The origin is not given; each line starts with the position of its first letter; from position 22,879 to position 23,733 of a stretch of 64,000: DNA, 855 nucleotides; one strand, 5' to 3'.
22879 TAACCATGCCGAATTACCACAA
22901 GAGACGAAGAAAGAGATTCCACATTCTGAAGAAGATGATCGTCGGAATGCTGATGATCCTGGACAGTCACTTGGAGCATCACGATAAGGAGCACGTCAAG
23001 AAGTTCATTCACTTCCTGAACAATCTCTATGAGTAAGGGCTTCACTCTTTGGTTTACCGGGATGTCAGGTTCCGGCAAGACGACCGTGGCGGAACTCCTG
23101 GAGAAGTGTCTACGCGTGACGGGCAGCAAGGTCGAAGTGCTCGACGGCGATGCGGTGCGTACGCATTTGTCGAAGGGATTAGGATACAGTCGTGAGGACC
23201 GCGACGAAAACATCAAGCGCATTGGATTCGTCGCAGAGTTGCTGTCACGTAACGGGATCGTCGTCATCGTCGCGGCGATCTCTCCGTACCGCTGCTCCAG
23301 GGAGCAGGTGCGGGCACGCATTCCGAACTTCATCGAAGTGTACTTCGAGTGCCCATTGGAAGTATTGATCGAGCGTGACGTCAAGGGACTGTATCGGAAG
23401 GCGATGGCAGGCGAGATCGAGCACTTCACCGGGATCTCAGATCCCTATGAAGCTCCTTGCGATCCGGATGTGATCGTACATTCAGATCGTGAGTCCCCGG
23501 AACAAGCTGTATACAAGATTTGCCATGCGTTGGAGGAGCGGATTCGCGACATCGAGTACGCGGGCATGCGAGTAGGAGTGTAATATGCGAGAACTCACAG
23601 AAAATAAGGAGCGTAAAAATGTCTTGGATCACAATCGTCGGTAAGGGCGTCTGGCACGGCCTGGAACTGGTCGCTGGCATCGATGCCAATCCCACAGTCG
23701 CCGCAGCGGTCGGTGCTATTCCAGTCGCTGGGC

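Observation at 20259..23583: Sulfation module: APS kinase (CysC) plus a glycosyltransferase-sulfotransferase fusion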

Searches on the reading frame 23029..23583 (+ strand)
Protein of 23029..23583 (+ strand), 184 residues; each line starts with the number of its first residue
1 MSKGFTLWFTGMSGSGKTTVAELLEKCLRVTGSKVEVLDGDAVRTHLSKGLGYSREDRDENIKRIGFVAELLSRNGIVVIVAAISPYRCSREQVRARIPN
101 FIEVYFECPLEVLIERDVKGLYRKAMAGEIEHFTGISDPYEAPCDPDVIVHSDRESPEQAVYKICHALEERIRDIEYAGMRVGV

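Call 3: search_protein_families(library=pfam, proteins=[window:23029-23583:+], max_evalue=0.1)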
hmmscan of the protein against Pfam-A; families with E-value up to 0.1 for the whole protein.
window:23029-23583:+ (184 aa): 21 families
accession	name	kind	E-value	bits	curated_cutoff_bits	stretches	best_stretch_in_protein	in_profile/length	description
PF01583.26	APS_kinase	-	2.9e-61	206.4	21.1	1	3-150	1-151/152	Adenylylsulphate kinase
PF13671.12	AAA_33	-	2e-07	31.8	27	1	8-118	3-116/143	AAA domain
PF13238.12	AAA_18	-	1.2e-06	29.4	29.4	1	10-116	4-107/128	AAA domain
PF08433.16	KTI12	-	1.2e-05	25.5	22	1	9-118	6-117/271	Chromatin associated protein KTI12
PF01656.29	CbiA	-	3.6e-05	24.2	25.4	1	11-75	6-68/125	CobQ/CobB/MinD/ParA nucleotide binding domain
PF13614.12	AAA_31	-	0.00022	21.7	27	1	14-65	12-62/177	AAA domain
PF00005.33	ABC_tran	-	0.00075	20.5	25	1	2-57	9-67/137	ABC transporter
PF13207.12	AAA_17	-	0.0011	19.7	27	1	10-60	1-45/136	AAA domain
PF06414.18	Zeta_toxin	-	0.0059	16.5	22.3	1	11-46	23-57/199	Zeta toxin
PF00485.24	PRK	-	0.007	16.6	22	1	10-43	5-38/196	Phosphoribulokinase / Uridine kinase family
PF03308.22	MeaB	-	0.0096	15.4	23.1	1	7-40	36-69/273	Methylmalonyl Co-A mutase-associated GTPase MeaB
PF03205.20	MobB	-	0.026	14.9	26.6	1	7-38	2-33/133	Molybdopterin guanine dinucleotide synthesis protein B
PF13604.12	AAA_30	-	0.028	14.6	27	1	8-38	22-52/191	AAA domain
PF10609.15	ParA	-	0.034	14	27.1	1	11-60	11-60/246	NUBPL iron-transfer P-loop NTPase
PF00448.28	SRP54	-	0.035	14.2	22.7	1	8-45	5-42/196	SRP54-type protein, GTPase domain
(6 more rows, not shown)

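Call 4: search_protein_families(library=ncbifam, proteins=[window:23029-23583:+], max_evalue=0.1)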
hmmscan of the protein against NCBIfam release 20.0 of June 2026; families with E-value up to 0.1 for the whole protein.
window:23029-23583:+ (184 aa): 38 families (the best 25 are shown)
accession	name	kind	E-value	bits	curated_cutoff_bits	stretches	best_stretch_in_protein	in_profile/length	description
NF002059.0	PRK00889.1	subfamily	3e-80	268.1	244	1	2-171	3-172/177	adenylyl-sulfate kinase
TIGR00455.1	apsK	equivalog_domain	3.1e-67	225.8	138.7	1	3-167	17-183/184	adenylyl-sulfate kinase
NF004040.0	PRK05537.1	equivalog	4.3e-62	210.3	669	1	3-171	395-567/572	bifunctional sulfate adenylyltransferase/adenylylsulfate kinase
NF003013.0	PRK03846.1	subfamily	2.4e-57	193.9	163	1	3-171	27-197/202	adenylyl-sulfate kinase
NF004035.0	PRK05506.1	subfamily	1.9e-55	188.3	715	1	3-171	459-629/632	bifunctional sulfate adenylyltransferase subunit 1/adenylylsulfate kinase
NF004041.0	PRK05541.1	subfamily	2.2e-36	125.5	127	1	3-171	6-173/176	adenylyl-sulfate kinase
TIGR01313.1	therm_gnt_kin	subfamily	5.8e-07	29.4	113.75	1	10-117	4-112/164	gluconokinase, GntK/IdnK-type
TIGR03574.1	selen_PSTK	equivalog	1.1e-05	25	290.5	1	9-119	4-115/249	L-seryl-tRNA(Sec) kinase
NF005250.0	PRK06761.1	equivalog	0.0023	17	270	1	10-89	9-90/282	hypothetical protein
TIGR02673.1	FtsE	equivalog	0.0031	17.2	264.85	1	2-47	26-70/214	cell division ATP-binding protein FtsE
NF008583.0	PRK11545.1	equivalog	0.0041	16.6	265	1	9-116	13-120/177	gluconokinase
NF040667.1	hom_kin_desulfo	exception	0.0097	15.8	197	0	9-29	5-25/163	homoserine kinase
TIGR02982.1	heterocyst_DevA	subfamily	0.0099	15.5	295.8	1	7-68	34-87/220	ABC exporter ATP-binding subunit, DevA family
TIGR01664.1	DNA-3'-Pase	equivalog_domain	0.01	15.7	107.65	1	79-145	62-126/167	DNA 3'-phosphatase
NF005807.0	PRK07667.1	equivalog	0.014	15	221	1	4-41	17-54/193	kinase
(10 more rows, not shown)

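Call 5: search_protein_families(library=phrogs, proteins=[window:23029-23583:+], max_evalue=0.01)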
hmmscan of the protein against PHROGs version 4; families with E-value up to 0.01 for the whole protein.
window:23029-23583:+ (184 aa): 6 families
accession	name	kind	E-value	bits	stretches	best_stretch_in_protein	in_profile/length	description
phrog_10255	-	other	8.7e-08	33.2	1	10-92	7-84/230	kinase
phrog_2071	-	other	0.00014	22.7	1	9-88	21-95/282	ATPase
phrog_761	-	other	0.00024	21.8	1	1-39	16-54/362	thymidylate kinase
phrog_2107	-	other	0.0018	19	1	8-38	7-37/201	thymidylate kinase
phrog_139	-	other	0.0024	18.3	0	9-59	88-134/342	deoxynucleoside monophosphate kinase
phrog_505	-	other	0.0044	17.5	1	9-119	7-122/295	polynucleotide kinase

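Call 10: search_dna_similar(query=window:23029-23583:+, collection=phages, mode=protein, max_rows=25)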
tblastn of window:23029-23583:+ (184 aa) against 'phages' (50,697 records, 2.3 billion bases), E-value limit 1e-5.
Records with a match: 5; places in all: 5; records where one place covers at least 80% of the query: 5.
Best place of each record, by identity: <60% 5.
By first word of the organism name: Bacteriophage 2; Pseudomonas 1; Salmonella 1; uncultured 1.
By host as written in the record: - 3; Pseudomonas aeruginosa 1; Homo sapiens 1.
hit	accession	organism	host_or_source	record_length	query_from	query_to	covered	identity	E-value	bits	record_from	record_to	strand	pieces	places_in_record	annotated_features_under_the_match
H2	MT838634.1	Bacteriophage sp.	human fecal samples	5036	2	174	94%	46.6%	3e-41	152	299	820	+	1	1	record has no annotation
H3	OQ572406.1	Pseudomonas phage Y4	Pseudomonas aeruginosa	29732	7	169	89%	47.3%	1e-38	145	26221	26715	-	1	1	record has no annotation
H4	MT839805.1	Bacteriophage sp.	human fecal samples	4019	2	161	87%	47.5%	5e-38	143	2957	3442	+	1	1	record has no annotation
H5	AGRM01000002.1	Salmonella enterica subsp. houtenae str. ATCC BAA-1581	Homo sapiens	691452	3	154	83%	48.7%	5e-41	152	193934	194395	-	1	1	adenylylsulfate kinase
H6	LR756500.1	uncultured phage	metagenomic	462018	8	160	83%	45.2%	1e-32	128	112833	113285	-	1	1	record has no annotation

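Call 80: search_protein_families(library=padloc, proteins=[window:23029-23583:+], max_evalue=0.01)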
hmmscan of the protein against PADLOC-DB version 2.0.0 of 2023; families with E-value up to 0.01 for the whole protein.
window:23029-23583:+ (184 aa): 2 families
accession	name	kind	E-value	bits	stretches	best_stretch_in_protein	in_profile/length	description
PDLC04140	mad8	-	0.0018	15.9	0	2-40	25-65/314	mads_8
PDLC02911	VakA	-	0.0028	16.2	1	7-28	5-26/163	-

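Call 82: find_homologous_proteins(query=window:23029-23583:+, max_evalue=1e-20)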
Query window:23029-23583:+ (184 aa): 8000 proteins with E <= 1e-20 among 8000 candidates; the best 120 are listed.
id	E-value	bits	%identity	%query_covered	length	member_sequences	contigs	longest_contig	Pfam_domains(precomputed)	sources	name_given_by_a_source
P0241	8.2e-118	409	100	100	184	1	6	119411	PF13671.13,PF08433.17,PF13238.13,PF01583.27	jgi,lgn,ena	-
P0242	4.6e-83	295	77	92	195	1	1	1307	PF13671.13,PF13238.13,PF01583.27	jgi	jgi:adenylyl-sulfate kinase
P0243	8.5e-82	291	76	93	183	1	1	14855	PF13671.13,PF13238.13,PF01583.27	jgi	jgi:adenylyl-sulfate kinase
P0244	1.1e-79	284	74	92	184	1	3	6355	PF13671.13,PF08433.17,PF13238.13,PF01583.27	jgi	jgi:adenylyl-sulfate kinase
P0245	1.5e-79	284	74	92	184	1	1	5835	PF13671.13,PF08433.17,PF13238.13,PF01583.27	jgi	jgi:adenylyl-sulfate kinase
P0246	5.1e-78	279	72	92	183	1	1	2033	PF13671.13,PF13238.13,PF01583.27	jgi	jgi:adenylyl-sulfate kinase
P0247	6.4e-78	279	71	93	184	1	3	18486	PF13671.13,PF13238.13,PF01583.27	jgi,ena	-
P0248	8.5e-78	278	73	92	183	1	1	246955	PF13671.13,PF13238.13,PF01583.27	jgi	jgi:adenylyl-sulfate kinase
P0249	9.4e-78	278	71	92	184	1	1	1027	PF01583.27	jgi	jgi:adenylyl-sulfate kinase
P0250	1.2e-77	278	74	89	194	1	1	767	PF13671.13,PF01583.27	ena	-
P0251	1.4e-77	278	72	93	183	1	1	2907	PF13671.13,PF13238.13,PF01583.27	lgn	-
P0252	1.6e-77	277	70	92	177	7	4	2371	PF01656.30,PF01583.27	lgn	-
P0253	1.7e-77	277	74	92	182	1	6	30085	PF13238.13,PF01583.27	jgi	jgi:adenylyl-sulfate kinase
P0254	1.9e-77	277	73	93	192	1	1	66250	PF13238.13,PF01583.27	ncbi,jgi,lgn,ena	-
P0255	1.9e-77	277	73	93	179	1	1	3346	PF01656.30,PF13671.13,PF13238.13,PF01583.27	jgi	jgi:adenylyl-sulfate kinase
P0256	2.0e-77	277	72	91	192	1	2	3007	PF13671.13,PF13238.13,PF01583.27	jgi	jgi:adenylyl-sulfate kinase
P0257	3.3e-77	276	76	92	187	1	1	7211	PF13671.13,PF13238.13,PF01583.27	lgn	-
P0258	5.1e-77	276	71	93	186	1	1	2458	PF13671.13,PF13238.13,PF01583.27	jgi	jgi:adenylyl-sulfate kinase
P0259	6.8e-77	275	70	92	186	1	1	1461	PF01656.30,PF13671.13,PF08433.17,PF13238.13,PF01583.27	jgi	jgi:adenylyl-sulfate kinase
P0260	8.9e-77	275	71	93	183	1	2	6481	PF01583.27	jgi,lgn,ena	jgi:adenylyl-sulfate kinase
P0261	1.1e-76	275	70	92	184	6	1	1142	PF13671.13,PF13238.13,PF01583.27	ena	-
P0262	1.2e-76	275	71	92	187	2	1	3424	PF13671.13,PF13238.13,PF01583.27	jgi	-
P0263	1.4e-76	274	71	93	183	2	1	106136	PF01583.27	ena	-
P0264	1.4e-76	274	71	92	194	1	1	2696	PF13671.13,PF13238.13,PF01583.27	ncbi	-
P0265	3.0e-76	273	70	92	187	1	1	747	PF13671.13,PF13238.13,PF01583.27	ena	-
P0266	4.8e-76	273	73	91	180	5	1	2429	PF13671.13,PF13238.13,PF01583.27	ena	-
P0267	5.8e-76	272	70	92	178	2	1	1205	PF13671.13,PF01583.27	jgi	jgi:adenylyl-sulfate kinase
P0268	6.2e-76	272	70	93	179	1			PF01583.27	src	-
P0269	6.6e-76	272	73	92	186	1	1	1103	PF13671.13,PF13238.13,PF01583.27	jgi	jgi:adenylyl-sulfate kinase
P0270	6.8e-76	272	71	93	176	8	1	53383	PF13238.13,PF01583.27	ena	-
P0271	6.9e-76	272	71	92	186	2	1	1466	PF13238.13,PF01583.27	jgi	jgi:adenylyl-sulfate kinase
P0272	7.6e-76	272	71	92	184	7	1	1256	PF13671.13,PF13238.13,PF01583.27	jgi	jgi:adenylyl-sulfate kinase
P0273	8.8e-76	272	71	93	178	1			PF13671.13,PF13238.13,PF01583.27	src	-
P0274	9.7e-76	272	72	92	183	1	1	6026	PF13671.13,PF13238.13,PF01583.27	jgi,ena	-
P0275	1.0e-75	272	71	92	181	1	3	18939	PF13238.13,PF01583.27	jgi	-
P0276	1.1e-75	271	69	92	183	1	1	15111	PF13671.13,PF13238.13,PF01583.27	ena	-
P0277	1.1e-75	271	69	96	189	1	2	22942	PF01656.30,PF13671.13,PF13238.13,PF01583.27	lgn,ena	-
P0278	1.4e-75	271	74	93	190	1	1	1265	PF13671.13,PF13238.13,PF01583.27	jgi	jgi:adenylyl-sulfate kinase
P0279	1.6e-75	271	70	92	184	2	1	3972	PF01656.30,PF13671.13,PF13238.13,PF01583.27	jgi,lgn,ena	-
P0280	1.8e-75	271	70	93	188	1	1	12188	PF13671.13,PF08433.17,PF13238.13,PF01583.27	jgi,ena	-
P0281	1.8e-75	271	70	92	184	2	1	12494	PF13671.13,PF13238.13,PF01583.27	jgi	-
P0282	1.9e-75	271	70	92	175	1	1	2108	PF10609.16,PF01656.30,PF13614.13,PF13671.13,PF08433.17,PF13238.13,PF01583.27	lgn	-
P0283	2.0e-75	271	72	92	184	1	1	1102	PF13671.13,PF13238.13,PF01583.27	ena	-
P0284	2.3e-75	270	72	91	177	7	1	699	PF13671.13,PF13238.13,PF01583.27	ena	-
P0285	2.5e-75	270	71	92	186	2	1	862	PF13238.13,PF01583.27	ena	-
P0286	2.6e-75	270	71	93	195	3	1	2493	PF13671.13,PF13238.13,PF01583.27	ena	-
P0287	2.6e-75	270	71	92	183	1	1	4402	PF01656.30,PF13238.13,PF01583.27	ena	-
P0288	2.7e-75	270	72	92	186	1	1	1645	PF01656.30,PF13238.13,PF01583.27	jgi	jgi:adenylyl-sulfate kinase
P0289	3.1e-75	270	71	91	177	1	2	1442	PF13671.13,PF08433.17,PF13238.13,PF01583.27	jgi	jgi:adenylyl-sulfate kinase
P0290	3.2e-75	270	69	92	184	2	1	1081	PF01583.27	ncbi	-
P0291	3.4e-75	270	70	92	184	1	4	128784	PF01656.30,PF13671.13,PF13238.13,PF01583.27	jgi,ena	jgi:adenylyl-sulfate kinase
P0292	3.4e-75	270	70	92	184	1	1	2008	PF13238.13,PF01583.27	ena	-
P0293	3.6e-75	270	73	93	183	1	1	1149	PF01656.30,PF13671.13,PF08433.17,PF13238.13,PF01583.27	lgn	-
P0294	4.2e-75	270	72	92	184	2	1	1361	PF13238.13,PF01583.27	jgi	jgi:adenylyl-sulfate kinase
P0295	4.6e-75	269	69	92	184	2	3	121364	PF01656.30,PF13671.13,PF13238.13,PF01583.27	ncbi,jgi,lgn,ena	jgi:adenylyl-sulfate kinase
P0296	4.9e-75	269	69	92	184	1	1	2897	PF13671.13,PF13238.13,PF01583.27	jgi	jgi:adenylyl-sulfate kinase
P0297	4.9e-75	269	70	93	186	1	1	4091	PF13238.13,PF01583.27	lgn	-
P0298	5.0e-75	269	69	96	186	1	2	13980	PF13671.13,PF01583.27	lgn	-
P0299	5.2e-75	269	70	91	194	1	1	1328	PF13671.13,PF01583.27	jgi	jgi:adenylyl-sulfate kinase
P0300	5.3e-75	269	69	92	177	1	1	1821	PF13238.13,PF01583.27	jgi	jgi:adenylyl-sulfate kinase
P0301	6.1e-75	269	70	92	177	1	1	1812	PF13671.13,PF13238.13,PF01583.27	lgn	-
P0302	6.6e-75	269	70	92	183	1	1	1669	PF13671.13,PF13238.13,PF01583.27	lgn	-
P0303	6.7e-75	269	70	93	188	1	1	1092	PF01656.30,PF13238.13,PF01583.27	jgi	jgi:adenylyl-sulfate kinase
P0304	7.6e-75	269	70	92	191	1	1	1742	PF13238.13,PF01583.27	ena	-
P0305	7.8e-75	269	72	92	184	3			PF13238.13,PF01583.27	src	-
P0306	8.8e-75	268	70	92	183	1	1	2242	PF13238.13,PF01583.27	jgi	jgi:adenylyl-sulfate kinase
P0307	9.1e-75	268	69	92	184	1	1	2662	PF13671.13,PF13238.13,PF01583.27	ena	-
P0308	9.4e-75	268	70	92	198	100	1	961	PF01583.27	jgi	jgi:adenylyl-sulfate kinase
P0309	1.1e-74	268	71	91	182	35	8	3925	PF01656.30,PF13671.13,PF13238.13,PF01583.27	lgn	-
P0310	1.2e-74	268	67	92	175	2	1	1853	PF01656.30,PF01583.27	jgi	-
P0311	1.2e-74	268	71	91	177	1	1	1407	PF13671.13,PF13238.13,PF01583.27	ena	-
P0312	1.3e-74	268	70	92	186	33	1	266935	PF01583.27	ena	-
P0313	1.3e-74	268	72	90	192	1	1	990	PF13238.13,PF01583.27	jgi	-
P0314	1.4e-74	268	71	92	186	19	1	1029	PF13238.13,PF01583.27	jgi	jgi:adenylyl-sulfate kinase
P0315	1.4e-74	268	70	92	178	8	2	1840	PF10609.16,PF01656.30,PF13671.13,PF13238.13,PF01583.27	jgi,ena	jgi:adenylyl-sulfate kinase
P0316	1.4e-74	268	71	92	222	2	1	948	PF13671.13,PF13238.13,PF01583.27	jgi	jgi:adenylyl-sulfate kinase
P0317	1.5e-74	268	70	92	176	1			PF13238.13,PF01583.27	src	-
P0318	1.5e-74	268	70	91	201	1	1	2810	PF01583.27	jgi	jgi:adenylyl-sulfate kinase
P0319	1.5e-74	268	69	92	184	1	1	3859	PF01656.30,PF13671.13,PF13238.13,PF01583.27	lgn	-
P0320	1.7e-74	268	70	92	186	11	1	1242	PF13238.13,PF01583.27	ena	-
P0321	1.7e-74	268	71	92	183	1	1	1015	PF13671.13,PF13238.13,PF01583.27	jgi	jgi:adenylyl-sulfate kinase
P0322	1.7e-74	268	68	93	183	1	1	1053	PF13238.13,PF01583.27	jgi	jgi:adenylyl-sulfate kinase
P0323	1.7e-74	268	69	93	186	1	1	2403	PF13671.13,PF01583.27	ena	-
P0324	1.7e-74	268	70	92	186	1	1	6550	PF01583.27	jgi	jgi:adenylyl-sulfate kinase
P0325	1.7e-74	268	71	92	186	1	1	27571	PF01656.30,PF01583.27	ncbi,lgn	-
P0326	1.8e-74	268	69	93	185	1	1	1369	PF13238.13,PF01583.27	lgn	-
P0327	1.8e-74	267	70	93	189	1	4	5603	PF13238.13,PF01583.27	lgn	-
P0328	1.9e-74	267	70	91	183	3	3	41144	PF13671.13,PF01583.27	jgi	-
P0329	1.9e-74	267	70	92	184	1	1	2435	PF13671.13,PF13238.13,PF01583.27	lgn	-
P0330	2.0e-74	267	72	92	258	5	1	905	PF01507.26,PF13238.13,PF01583.27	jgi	jgi:adenylyl-sulfate kinase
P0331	2.0e-74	267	67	92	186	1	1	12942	PF01656.30,PF01583.27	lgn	-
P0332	2.1e-74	267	69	92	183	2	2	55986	PF01583.27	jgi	jgi:adenylyl-sulfate kinase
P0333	2.2e-74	267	71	91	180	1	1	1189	PF13671.13,PF13238.13,PF01583.27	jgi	jgi:adenylyl-sulfate kinase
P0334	2.2e-74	267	70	91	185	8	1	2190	PF13671.13,PF13238.13,PF01583.27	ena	-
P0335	2.3e-74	267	71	91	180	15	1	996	PF08433.17,PF01583.27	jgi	jgi:adenylyl-sulfate kinase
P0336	2.3e-74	267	69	91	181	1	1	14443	PF01656.30,PF13671.13,PF13238.13,PF01583.27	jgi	jgi:adenylyl-sulfate kinase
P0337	2.3e-74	267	71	92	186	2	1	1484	PF01583.27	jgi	jgi:adenylyl-sulfate kinase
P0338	2.3e-74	267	69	93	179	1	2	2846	PF13238.13,PF01583.27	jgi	jgi:adenylyl-sulfate kinase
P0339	2.3e-74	267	70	92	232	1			PF01583.27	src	-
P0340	2.4e-74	267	69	92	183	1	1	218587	PF13238.13,PF01583.27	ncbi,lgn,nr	ncbi:MAG TPA: adenylyl-sulfate kinase [Bryobacteraceae bacterium]|nr:adenylyl-sulfate kinase [Bryoba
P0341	2.4e-74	267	68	93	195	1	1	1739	PF01656.30,PF13671.13,PF01583.27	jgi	jgi:adenylyl-sulfate kinase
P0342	2.4e-74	267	70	92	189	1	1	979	PF00005.34,PF13238.13,PF01583.27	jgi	jgi:adenylyl-sulfate kinase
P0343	2.4e-74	267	70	92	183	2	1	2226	PF13671.13,PF01583.27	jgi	jgi:adenylyl-sulfate kinase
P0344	2.5e-74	267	69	92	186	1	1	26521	PF13238.13,PF01583.27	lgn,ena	-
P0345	2.6e-74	267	69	92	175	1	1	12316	PF10609.16,PF01656.30,PF13614.13,PF13671.13,PF08433.17,PF01583.27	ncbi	-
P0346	2.7e-74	267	68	93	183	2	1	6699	PF13671.13,PF13238.13,PF01583.27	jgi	jgi:adenylyl-sulfate kinase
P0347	2.8e-74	267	68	100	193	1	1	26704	PF01656.30,PF13671.13,PF13238.13,PF01583.27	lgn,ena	-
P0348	3.0e-74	267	67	92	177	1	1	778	PF01656.30,PF13671.13,PF13238.13,PF01583.27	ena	-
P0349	3.0e-74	267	68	92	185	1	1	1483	PF01656.30,PF13671.13,PF13238.13,PF01583.27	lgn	-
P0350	3.0e-74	267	67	92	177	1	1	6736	PF01656.30,PF13671.13,PF13238.13,PF01583.27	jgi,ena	-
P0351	3.1e-74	267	70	92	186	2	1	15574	PF13238.13,PF01583.27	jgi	jgi:adenylyl-sulfate kinase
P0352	3.1e-74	267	69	91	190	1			PF01583.27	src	-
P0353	3.2e-74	267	70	92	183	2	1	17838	PF13671.13,PF13238.13,PF01583.27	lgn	-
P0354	3.3e-74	267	70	92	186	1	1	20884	PF01656.30,PF13671.13,PF13238.13,PF01583.27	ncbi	-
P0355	3.3e-74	267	69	92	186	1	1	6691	PF01656.30,PF13238.13,PF01583.27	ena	-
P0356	3.4e-74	267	69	92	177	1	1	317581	PF01656.30,PF13671.13,PF01583.27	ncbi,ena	-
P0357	3.4e-74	267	70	92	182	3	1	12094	PF01656.30,PF01583.27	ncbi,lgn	-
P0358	3.6e-74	266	69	93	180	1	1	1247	PF13671.13,PF13238.13,PF01583.27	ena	-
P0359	3.6e-74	266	72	92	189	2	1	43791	PF13671.13,PF13238.13,PF01583.27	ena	-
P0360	4.0e-74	266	69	92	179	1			PF13238.13,PF01583.27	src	-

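Call 83: find_encoding_contigs(protein=P0248, flank=6000, max_places=1)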
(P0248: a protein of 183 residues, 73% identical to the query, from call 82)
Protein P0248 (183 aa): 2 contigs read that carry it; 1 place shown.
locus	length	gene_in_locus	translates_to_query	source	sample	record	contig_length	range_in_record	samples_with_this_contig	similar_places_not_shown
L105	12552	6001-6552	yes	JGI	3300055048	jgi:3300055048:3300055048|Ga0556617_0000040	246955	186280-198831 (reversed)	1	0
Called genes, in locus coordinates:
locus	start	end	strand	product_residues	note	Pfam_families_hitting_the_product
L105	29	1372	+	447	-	PF00557:Peptidase_M24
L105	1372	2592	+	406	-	PF00364:Biotin_lipoyl, PF25917:BSH_RND (weak), PF25997:BSH_YhbJ, PF25919:BSH_CusB (weak), PF02817:E3_binding, PF00198:2-oxoacid_dh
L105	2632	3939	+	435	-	PF00375:SDF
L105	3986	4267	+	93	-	PF00685:Sulfotransfer_1 (weak)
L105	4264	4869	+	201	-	PF00685:Sulfotransfer_1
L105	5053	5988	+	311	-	PF00685:Sulfotransfer_1, PF13469:Sulfotransfer_3 (faint)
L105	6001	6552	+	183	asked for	PF01583:APS_kinase, PF13238:AAA_18 (weak), PF13671:AAA_33 (faint)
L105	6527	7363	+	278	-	PF02811:PHP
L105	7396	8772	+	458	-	PF01571:GCV_T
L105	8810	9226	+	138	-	PF02311:AraC_binding (weak), PF07883:Cupin_2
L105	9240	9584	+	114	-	PF02311:AraC_binding (weak)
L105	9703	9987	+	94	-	-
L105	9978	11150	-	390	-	PF01717:Meth_synt_2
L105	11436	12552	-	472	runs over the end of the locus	PF07690:MFS_1, PF00854:PTR2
